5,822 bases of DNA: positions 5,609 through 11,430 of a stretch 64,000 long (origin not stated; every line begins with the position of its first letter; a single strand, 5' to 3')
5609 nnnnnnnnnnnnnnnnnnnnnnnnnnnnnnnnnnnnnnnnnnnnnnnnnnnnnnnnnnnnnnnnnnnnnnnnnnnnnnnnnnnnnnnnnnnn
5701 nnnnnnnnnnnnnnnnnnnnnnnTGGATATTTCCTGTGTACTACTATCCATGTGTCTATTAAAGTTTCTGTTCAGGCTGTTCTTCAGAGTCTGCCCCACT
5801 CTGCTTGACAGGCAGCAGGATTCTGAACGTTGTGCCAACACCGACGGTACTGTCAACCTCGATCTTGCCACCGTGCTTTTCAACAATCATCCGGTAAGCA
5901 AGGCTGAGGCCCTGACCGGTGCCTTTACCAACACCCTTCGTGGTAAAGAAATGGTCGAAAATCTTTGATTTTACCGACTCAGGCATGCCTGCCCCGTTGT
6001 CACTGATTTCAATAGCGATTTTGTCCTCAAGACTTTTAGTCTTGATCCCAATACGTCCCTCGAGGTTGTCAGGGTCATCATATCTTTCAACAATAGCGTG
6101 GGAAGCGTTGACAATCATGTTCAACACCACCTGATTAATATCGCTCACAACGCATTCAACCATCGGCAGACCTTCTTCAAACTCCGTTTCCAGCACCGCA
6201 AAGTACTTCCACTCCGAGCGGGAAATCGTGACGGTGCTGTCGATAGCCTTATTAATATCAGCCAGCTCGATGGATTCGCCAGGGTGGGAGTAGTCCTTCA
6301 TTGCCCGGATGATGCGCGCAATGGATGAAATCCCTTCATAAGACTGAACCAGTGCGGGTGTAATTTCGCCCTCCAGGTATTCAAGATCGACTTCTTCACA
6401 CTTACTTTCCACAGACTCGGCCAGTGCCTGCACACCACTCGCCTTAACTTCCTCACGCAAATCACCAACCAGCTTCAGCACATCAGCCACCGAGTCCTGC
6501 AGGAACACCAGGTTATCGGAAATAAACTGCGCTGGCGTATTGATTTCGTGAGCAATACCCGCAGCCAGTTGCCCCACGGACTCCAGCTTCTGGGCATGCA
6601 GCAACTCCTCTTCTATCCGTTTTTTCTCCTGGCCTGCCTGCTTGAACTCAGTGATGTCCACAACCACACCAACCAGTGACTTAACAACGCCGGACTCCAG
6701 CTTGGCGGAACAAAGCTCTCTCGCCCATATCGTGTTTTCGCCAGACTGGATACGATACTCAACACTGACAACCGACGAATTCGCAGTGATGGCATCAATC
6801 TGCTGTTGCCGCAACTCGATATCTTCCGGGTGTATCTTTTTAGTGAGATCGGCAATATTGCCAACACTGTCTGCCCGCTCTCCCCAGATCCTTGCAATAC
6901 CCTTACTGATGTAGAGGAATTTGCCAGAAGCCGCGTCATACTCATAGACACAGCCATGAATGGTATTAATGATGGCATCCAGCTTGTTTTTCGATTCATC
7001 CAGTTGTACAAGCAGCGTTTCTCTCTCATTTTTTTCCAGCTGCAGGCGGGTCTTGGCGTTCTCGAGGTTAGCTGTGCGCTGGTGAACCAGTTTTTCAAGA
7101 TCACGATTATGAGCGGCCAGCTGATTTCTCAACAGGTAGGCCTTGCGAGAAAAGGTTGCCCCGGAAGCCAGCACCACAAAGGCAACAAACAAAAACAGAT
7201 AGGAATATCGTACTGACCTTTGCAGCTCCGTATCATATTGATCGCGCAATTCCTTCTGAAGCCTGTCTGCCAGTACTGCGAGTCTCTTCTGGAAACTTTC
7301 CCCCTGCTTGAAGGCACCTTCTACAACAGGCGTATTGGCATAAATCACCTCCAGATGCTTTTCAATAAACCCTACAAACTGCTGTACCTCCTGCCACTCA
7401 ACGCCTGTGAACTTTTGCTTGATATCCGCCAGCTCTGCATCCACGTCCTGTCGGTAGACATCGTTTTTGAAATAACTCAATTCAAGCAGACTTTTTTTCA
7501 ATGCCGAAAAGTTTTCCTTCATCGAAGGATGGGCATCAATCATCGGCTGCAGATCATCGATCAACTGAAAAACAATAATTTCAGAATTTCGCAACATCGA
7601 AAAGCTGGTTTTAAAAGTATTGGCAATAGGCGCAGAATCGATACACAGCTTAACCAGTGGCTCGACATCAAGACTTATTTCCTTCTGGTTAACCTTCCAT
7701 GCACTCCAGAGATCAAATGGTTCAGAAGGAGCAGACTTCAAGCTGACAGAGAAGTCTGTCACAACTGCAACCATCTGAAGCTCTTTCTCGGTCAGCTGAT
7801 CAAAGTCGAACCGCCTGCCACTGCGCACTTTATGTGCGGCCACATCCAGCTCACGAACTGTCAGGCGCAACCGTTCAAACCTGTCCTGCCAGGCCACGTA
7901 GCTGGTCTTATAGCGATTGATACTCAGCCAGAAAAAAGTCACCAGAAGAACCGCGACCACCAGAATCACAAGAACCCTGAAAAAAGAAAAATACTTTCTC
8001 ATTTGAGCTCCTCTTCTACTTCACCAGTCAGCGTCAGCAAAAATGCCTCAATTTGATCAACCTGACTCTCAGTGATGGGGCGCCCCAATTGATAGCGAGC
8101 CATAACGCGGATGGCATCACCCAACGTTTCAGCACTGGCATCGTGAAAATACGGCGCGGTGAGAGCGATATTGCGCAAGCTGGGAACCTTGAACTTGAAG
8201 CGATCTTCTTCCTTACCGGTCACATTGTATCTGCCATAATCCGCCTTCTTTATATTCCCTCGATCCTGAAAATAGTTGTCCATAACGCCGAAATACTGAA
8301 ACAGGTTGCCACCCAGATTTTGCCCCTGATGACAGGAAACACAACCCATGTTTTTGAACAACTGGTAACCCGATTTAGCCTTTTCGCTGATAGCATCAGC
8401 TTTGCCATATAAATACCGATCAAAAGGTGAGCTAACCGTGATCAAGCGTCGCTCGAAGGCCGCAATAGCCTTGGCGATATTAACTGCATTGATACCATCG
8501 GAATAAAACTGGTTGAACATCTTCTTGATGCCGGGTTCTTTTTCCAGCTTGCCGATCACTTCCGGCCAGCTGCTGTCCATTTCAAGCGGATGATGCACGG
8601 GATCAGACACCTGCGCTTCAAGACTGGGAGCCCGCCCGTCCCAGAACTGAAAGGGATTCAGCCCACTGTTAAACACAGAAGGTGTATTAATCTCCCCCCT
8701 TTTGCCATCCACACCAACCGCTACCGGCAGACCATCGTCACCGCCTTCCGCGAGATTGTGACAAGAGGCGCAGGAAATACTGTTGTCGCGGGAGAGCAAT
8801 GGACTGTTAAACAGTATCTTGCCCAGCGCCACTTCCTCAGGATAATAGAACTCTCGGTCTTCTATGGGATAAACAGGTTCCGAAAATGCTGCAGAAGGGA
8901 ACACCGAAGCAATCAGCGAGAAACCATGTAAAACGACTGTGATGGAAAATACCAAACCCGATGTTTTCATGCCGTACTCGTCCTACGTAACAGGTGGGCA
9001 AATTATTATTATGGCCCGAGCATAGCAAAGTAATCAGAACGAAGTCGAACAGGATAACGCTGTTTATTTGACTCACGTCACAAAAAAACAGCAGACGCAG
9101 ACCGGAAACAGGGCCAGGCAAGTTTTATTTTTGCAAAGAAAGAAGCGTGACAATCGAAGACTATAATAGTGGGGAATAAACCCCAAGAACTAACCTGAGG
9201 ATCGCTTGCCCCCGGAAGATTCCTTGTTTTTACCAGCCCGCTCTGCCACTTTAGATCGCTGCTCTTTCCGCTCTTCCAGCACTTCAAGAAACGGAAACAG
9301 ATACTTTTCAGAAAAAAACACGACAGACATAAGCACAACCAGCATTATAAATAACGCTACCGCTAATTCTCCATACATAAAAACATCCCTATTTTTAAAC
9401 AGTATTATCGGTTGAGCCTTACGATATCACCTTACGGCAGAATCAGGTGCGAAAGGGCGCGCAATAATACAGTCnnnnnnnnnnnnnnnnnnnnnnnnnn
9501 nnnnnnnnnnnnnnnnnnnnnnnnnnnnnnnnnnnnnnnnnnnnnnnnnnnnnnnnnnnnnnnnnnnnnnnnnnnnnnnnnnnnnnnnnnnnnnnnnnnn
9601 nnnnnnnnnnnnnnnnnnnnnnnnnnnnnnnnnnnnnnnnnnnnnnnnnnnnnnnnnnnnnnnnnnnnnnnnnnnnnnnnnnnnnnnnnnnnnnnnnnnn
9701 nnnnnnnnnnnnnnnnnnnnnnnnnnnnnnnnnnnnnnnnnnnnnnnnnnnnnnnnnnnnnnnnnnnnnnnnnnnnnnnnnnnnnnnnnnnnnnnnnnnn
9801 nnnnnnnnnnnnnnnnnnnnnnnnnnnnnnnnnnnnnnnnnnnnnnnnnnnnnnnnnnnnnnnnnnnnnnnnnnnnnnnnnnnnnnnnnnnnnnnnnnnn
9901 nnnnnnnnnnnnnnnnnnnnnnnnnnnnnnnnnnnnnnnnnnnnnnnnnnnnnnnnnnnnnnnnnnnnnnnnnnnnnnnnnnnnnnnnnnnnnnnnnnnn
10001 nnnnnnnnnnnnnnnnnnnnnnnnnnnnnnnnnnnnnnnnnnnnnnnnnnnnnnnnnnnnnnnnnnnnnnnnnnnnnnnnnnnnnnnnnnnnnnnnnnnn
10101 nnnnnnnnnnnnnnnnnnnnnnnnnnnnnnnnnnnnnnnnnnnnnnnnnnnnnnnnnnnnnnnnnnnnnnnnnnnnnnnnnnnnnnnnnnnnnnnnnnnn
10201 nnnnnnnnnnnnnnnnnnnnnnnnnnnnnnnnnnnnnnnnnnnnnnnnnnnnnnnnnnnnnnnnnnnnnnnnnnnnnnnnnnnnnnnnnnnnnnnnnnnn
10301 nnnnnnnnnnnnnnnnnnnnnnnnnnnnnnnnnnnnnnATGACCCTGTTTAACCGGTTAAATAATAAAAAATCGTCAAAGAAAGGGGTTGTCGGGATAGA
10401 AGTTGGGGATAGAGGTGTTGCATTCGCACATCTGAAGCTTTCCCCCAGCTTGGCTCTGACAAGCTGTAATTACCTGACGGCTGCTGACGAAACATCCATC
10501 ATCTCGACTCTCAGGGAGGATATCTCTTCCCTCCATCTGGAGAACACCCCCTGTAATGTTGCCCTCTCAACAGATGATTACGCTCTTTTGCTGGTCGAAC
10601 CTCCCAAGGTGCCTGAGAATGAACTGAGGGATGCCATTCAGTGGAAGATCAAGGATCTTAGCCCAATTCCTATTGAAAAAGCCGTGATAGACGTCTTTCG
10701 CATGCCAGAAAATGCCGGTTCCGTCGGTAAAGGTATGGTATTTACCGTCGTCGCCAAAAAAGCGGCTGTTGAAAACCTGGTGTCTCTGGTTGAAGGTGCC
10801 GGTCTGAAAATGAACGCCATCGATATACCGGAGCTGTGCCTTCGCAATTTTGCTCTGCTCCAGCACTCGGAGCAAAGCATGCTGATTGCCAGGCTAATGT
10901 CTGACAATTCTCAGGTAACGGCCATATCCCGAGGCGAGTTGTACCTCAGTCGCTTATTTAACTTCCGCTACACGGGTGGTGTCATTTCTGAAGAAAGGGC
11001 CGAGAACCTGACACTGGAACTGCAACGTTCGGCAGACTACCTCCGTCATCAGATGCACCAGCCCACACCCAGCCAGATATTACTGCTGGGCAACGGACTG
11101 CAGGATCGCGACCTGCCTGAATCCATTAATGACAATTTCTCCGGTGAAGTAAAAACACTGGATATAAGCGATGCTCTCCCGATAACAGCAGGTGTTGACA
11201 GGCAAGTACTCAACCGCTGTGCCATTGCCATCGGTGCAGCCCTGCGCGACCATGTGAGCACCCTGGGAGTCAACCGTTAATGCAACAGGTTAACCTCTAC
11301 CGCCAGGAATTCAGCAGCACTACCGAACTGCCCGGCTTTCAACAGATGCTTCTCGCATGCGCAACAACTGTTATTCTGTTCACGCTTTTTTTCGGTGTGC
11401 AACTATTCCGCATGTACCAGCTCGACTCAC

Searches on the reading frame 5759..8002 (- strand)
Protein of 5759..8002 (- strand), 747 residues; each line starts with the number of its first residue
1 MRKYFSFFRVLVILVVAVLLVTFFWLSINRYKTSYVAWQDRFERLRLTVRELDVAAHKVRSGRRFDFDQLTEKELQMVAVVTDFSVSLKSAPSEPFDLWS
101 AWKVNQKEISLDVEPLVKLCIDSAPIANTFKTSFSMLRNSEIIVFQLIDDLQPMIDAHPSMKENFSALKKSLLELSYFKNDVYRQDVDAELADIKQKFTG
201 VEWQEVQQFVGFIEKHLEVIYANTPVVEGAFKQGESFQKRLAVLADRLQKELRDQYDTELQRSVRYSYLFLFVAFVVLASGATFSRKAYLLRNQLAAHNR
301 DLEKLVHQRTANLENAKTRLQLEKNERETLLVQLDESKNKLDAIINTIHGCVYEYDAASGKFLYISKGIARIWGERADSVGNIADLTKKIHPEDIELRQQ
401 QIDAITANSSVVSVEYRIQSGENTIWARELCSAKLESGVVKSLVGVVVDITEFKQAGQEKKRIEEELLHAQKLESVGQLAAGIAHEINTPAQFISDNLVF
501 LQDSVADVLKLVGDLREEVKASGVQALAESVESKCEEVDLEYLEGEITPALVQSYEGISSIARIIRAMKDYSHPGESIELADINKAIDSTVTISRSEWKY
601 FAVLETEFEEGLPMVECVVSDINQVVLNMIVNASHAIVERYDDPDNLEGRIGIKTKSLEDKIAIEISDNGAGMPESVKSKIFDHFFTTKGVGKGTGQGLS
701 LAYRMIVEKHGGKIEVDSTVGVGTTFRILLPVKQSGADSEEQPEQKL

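Call 10: search_protein_families(library=ncbifam, proteins=[window:5759-8002:-], max_evalue=0.00001)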
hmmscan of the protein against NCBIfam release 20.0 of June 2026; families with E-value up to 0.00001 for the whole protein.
window:5759-8002:- (747 aa): 66 families (the best 25 are shown)
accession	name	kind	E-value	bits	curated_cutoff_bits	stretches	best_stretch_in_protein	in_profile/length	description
NF038348.1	T2SS_HK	subfamily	1.8e-64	218.2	450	1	466-733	317-574/574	histidine kinase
NF008468.0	PRK11360.1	equivalog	5.9e-48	163.7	646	2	555-737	438-613/616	two-component system sensor histidine kinase AtoS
NF010411.0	PRK13837.1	equivalog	3.7e-47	160.9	647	2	582-737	521-680/828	two-component system VirA-like sensor kinase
NF052573.1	HisKinEspAMyxo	equivalog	2.1e-46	158.3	1400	2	459-741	367-620/755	serine histidine kinase EspA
NF052574.1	HisKinEspCMyxo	equivalog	1.6e-38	132.4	1200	1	549-743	458-648/785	serine histidine kinase EspC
NF046020.1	HisKinCckABruc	equivalog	6.6e-34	116.9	1000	2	604-736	573-711/868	cell cycle histidine kinase CckA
NF046026.1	HisKinCckACaul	equivalog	6.1e-33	113.9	1000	1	604-745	395-545/678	cell cycle histidine kinase CckA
NF047874.1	MASE3_PAS_HK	subfamily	1.2e-32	113.6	560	2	605-741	505-634/655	MASE3 domain-containing sensor histidine kinase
NF041777.1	sens_FixL_Rhizob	equivalog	2.8e-30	105.4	850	2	549-734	304-483/485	sensor protein FixL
NF007688.0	PRK10364.1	equivalog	1.8e-28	99.5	479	1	603-737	333-456/460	two-component system sensor histidine kinase ZraS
NF047466.1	hybrid_RR_LvrB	exception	2.7e-28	99.2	500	2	576-732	217-376/377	hybrid histidine kinase/response regulator LvrB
NF010076.0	PRK13557.1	subfamily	4.7e-28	97.9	631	1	584-744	240-406/540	histidine kinase famiy protein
NF053867.1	SprKinKinDBac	equivalog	4.1e-24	84.9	775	1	576-734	350-499/500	sporulation kinase KinD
NF047497.1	HK_LIC_12097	equivalog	1.4e-22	79.9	500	1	645-732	281-366/367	LIC_12097 family sensor histidine kinase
NF046044.1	PnpS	equivalog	4.7e-21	75.2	400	1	581-731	245-390/390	two-component system histidine kinase PnpS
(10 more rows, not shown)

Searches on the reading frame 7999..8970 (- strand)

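Call 10: search_protein_families(library=ncbifam, proteins=[window:7999-8970:-], max_evalue=0.00001)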
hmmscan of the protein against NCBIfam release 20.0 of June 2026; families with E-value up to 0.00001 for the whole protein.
window:7999-8970:- (323 aa): 5 families
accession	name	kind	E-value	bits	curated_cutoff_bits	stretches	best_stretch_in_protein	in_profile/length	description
TIGR04039.1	MXAN_0977_Heme2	hypoth_equivalog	2.6e-51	174.7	362.85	1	45-301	10-284/336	MbnH family di-heme enzyme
TIGR03791.1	TTQ_mauG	equivalog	5e-47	160.5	443.85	1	44-304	3-258/291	tryptophan tryptophylquinone biosynthesis enzyme MauG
TIGR03981.2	SAM_quin_mod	hypoth_equivalog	6.9e-40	137.2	340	2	158-289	225-357/411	His-Xaa-Ser system-associated MauG-like protein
NF052341.1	hydrazine_gamma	equivalog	3.7e-09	36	625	0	42-218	63-219/339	hydrazine synthase subunit gamma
NF052342.1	hydrazine_BC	exception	2.4e-07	29.3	1250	0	42-217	414-569/690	hydrazine synthase subunit beta-gamma fusion subunit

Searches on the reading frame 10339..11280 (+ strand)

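Call 10: search_protein_families(library=ncbifam, proteins=[window:10339-11280:+], max_evalue=0.00001)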
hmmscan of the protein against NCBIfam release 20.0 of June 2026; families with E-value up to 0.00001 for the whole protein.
window:10339-11280:+ (313 aa): 2 families
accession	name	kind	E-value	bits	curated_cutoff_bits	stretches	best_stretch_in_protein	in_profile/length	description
TIGR01175.1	pilM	subfamily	5.2e-11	42.1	133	1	51-174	50-176/348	type IV pilus assembly protein PilM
NF045709.1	Amuc_1101_fam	equivalog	6e-06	25.4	650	0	223-299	264-340/608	Amuc_1101 family PilM-like pilus complex protein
